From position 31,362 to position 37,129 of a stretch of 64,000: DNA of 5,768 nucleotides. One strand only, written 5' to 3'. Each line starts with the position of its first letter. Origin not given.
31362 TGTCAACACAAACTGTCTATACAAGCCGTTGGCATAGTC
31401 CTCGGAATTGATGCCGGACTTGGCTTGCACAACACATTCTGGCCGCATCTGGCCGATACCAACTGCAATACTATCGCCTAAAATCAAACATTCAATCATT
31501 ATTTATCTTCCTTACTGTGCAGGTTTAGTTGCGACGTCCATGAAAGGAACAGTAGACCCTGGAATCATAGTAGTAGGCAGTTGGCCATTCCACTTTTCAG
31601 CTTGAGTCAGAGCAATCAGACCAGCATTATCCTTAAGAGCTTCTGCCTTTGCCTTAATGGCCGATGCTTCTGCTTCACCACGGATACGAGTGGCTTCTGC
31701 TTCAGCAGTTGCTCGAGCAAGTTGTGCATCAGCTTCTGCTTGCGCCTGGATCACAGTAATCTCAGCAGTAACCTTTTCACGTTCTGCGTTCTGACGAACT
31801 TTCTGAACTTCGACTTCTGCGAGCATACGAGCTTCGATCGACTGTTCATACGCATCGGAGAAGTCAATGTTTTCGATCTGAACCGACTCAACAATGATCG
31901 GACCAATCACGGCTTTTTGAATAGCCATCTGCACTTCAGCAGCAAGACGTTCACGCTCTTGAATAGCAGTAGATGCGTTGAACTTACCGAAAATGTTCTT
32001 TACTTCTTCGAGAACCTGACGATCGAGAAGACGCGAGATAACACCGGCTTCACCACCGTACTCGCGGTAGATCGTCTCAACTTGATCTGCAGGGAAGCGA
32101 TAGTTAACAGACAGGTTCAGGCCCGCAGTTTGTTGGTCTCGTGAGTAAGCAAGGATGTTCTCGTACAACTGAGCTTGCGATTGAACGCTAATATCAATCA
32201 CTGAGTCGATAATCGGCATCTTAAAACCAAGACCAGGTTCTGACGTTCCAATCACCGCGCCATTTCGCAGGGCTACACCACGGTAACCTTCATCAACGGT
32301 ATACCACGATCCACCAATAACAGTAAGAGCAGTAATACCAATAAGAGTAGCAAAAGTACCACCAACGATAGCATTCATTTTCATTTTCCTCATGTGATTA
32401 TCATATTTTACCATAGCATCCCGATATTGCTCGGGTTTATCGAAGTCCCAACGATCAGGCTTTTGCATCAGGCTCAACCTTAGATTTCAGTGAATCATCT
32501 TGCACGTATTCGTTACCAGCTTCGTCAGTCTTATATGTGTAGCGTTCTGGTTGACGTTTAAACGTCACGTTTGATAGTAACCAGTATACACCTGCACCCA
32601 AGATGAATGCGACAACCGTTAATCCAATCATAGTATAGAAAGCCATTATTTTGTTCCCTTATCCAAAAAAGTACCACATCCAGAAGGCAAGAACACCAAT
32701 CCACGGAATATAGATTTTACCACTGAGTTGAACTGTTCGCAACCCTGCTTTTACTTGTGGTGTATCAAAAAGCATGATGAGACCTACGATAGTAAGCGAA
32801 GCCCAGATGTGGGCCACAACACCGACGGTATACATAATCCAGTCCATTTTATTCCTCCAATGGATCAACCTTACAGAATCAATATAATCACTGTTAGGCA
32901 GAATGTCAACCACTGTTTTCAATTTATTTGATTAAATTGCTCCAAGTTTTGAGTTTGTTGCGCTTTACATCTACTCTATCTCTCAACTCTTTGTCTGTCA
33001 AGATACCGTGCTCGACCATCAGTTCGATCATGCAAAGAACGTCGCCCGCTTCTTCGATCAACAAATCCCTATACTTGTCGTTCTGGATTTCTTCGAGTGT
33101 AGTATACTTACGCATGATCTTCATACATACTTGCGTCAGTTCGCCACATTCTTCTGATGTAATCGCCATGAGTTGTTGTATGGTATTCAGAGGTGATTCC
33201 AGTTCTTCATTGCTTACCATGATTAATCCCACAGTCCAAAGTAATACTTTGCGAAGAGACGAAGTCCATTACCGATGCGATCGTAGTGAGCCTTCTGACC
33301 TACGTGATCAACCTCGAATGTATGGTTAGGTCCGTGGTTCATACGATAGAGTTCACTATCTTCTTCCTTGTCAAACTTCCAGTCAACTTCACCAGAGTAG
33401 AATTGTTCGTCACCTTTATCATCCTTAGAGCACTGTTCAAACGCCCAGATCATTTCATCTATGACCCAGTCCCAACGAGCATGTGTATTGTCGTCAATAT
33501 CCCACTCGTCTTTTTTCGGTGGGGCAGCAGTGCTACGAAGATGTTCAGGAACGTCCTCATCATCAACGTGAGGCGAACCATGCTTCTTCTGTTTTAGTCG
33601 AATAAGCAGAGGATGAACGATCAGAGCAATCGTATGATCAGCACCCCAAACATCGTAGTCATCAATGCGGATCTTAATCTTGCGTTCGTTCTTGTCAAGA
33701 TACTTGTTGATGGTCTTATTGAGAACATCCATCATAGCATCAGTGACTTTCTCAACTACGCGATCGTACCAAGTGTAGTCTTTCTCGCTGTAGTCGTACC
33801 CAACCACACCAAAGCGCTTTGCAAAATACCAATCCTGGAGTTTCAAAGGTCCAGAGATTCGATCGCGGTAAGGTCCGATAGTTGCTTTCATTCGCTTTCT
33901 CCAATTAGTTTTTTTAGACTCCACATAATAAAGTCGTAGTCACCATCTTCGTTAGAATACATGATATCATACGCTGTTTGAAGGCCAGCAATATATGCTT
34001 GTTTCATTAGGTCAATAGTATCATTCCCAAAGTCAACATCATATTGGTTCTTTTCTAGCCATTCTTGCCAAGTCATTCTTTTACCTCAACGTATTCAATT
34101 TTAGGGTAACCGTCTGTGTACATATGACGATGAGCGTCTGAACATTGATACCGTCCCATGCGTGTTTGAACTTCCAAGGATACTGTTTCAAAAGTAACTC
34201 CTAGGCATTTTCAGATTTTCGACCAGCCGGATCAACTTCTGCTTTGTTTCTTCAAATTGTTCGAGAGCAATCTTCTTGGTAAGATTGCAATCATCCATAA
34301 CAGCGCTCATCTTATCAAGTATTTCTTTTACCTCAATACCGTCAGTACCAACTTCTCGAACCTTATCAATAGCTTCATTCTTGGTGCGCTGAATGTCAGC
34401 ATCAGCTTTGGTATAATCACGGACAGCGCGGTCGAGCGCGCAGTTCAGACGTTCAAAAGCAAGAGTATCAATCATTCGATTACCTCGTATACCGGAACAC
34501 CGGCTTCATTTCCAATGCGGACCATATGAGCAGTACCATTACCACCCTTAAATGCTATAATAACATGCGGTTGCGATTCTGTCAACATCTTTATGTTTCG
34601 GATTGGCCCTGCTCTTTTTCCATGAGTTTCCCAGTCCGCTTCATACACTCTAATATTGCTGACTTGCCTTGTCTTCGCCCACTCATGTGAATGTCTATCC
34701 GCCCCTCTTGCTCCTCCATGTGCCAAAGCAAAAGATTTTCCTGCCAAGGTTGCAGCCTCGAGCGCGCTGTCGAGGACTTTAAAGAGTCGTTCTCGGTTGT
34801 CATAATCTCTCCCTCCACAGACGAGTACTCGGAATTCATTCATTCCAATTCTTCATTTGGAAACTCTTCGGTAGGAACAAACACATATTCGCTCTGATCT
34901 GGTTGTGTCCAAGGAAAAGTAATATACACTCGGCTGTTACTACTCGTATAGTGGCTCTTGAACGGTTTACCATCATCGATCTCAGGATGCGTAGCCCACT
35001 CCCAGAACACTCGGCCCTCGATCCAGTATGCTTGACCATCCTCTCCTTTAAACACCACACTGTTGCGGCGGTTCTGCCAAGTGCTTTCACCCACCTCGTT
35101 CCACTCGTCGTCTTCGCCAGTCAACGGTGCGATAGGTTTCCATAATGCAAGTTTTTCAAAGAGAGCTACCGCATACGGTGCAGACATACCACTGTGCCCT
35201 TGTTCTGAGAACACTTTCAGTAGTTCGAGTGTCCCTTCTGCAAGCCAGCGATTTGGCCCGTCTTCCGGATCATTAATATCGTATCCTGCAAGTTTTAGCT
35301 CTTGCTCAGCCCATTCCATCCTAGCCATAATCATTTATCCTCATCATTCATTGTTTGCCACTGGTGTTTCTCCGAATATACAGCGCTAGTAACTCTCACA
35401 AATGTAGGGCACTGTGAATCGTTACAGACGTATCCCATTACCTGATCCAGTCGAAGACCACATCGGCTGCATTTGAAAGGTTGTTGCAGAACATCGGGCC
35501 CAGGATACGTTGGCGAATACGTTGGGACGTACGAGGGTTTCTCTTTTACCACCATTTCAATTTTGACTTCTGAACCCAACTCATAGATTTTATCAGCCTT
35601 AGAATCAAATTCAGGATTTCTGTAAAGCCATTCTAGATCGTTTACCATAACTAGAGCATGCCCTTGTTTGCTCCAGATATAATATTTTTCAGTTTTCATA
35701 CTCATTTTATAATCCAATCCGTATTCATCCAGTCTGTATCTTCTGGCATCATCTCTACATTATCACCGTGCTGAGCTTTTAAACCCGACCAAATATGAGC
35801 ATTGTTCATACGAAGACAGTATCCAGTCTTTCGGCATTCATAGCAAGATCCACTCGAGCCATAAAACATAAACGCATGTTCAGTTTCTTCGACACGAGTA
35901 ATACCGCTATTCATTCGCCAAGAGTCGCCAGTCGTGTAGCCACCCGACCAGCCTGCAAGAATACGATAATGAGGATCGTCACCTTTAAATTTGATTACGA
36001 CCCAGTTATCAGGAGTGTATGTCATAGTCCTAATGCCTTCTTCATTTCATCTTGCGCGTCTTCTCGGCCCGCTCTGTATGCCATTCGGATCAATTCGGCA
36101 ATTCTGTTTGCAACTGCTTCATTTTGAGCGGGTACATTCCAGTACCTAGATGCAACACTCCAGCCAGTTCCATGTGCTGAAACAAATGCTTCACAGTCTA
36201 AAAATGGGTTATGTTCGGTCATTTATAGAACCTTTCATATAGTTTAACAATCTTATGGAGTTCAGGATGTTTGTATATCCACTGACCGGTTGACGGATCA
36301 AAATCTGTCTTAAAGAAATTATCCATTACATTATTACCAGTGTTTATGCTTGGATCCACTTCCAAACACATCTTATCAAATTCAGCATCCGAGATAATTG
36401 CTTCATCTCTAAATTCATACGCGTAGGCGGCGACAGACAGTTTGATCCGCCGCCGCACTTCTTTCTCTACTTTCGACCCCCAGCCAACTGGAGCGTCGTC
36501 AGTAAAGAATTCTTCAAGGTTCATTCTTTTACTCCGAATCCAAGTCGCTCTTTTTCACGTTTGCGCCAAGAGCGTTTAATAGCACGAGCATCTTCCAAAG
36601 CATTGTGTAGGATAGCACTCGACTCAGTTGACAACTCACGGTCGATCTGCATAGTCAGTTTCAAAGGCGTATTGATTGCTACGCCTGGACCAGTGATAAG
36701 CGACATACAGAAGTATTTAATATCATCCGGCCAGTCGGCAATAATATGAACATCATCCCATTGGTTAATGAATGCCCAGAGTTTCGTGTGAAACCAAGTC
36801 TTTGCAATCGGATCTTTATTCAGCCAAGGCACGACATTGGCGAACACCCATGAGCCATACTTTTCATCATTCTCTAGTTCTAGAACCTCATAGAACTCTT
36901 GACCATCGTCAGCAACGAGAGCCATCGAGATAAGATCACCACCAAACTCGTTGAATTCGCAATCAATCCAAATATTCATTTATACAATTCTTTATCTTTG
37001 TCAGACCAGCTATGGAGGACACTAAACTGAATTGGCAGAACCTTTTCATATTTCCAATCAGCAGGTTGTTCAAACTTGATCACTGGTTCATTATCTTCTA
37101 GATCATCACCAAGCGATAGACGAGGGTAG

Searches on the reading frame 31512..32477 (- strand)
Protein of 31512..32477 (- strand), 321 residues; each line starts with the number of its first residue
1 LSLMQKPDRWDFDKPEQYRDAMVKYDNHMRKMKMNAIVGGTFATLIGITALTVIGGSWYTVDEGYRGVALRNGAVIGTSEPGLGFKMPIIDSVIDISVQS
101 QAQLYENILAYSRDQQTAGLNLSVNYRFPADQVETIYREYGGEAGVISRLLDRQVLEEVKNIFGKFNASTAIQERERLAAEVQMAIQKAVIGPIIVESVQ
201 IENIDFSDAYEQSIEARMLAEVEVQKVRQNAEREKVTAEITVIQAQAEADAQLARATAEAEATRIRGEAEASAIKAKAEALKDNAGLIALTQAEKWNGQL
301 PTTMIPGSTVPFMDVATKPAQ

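Call 3: search_protein_families(library=pfam, proteins=[window:31512-32477:-], max_evalue=0.01)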
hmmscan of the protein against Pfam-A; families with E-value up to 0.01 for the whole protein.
window:31512-32477:- (321 aa): 1 family
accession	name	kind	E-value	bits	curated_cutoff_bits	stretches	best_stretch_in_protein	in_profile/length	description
PF01145.31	Band_7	-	5.1e-30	105.3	23.6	1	60-235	2-176/176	SPFH domain / Band 7 family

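Call 4: search_protein_families(library=phrogs, proteins=[window:31512-32477:-], max_evalue=0.001)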
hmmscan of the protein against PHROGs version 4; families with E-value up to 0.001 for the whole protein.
window:31512-32477:- (321 aa): 2 families
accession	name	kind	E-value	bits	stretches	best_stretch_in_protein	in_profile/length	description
phrog_200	-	other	2e-57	196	1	23-318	66-362/379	lipoprotein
phrog_38808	-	unknown function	1.3e-12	48.9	1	256-315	8-67/68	-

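Call 75: search_protein_families(library=ncbifam, proteins=[window:31512-32477:-], max_evalue=0.01)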
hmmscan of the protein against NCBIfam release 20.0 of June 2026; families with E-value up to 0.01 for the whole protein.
window:31512-32477:- (321 aa): 4 families
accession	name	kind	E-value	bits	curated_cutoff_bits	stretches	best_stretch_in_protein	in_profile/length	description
TIGR01932.1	hflC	equivalog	3e-11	42.7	134.4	2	46-185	8-156/318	protease modulator HflC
NF008259.0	PRK11029.1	equivalog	5.2e-08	32.2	427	1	45-188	7-157/334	protease modulator HflC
TIGR01933.1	hflK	equivalog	1.6e-05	24.5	159.4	1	59-270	2-210/261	FtsH protease activity modulator HflK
NF008181.0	PRK10930.1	equivalog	6e-05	22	660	1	37-209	75-241/419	FtsH protease activity modulator HflK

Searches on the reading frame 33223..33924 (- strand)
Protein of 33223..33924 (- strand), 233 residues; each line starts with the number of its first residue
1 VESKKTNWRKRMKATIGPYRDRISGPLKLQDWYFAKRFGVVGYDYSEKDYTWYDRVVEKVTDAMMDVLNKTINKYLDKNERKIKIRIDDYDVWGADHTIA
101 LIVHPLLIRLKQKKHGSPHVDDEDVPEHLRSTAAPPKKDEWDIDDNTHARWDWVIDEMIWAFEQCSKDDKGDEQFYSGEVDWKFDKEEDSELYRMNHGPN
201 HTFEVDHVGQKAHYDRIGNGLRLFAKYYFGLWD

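Call 12: search_protein_families(library=phrogs, proteins=[window:33223-33924:-], max_evalue=0.00001)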
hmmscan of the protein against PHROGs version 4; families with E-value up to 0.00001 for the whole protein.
window:33223-33924:- (233 aa): 1 family
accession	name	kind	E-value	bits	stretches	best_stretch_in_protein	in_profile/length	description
phrog_11543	-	unknown function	1.9e-45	156.3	1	12-233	1-173/173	-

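Call 68: search_protein_families(library=pfam, proteins=[window:33223-33924:-], max_evalue=0.001)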
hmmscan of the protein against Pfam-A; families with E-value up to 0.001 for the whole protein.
window:33223-33924:- (233 aa): 0 families

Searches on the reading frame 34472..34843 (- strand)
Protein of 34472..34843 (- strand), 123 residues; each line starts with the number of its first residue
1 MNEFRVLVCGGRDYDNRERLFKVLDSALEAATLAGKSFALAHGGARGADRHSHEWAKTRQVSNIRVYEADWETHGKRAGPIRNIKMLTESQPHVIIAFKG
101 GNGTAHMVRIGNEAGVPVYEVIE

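Call 69: search_protein_families(library=pfam, proteins=[window:34472-34843:-], max_evalue=0.001)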
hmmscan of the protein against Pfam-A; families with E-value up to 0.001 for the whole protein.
window:34472-34843:- (123 aa): 1 family
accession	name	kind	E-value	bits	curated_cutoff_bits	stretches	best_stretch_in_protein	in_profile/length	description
PF10686.14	YAcAr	-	7.4e-18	64.6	28.2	1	5-74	2-66/66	YspA, cpYpsA-related SLOG family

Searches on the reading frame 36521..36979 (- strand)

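Call 68: search_protein_families(library=pfam, proteins=[window:36521-36979:-], max_evalue=0.001)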
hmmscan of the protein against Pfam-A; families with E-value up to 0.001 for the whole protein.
window:36521-36979:- (152 aa): 1 family
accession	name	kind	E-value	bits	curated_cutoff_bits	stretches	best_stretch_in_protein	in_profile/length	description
PF16473.11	Rv2179c-like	-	0.00012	22.3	27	0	2-56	2-64/177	3'-5' exoribonuclease Rv2179c-like domain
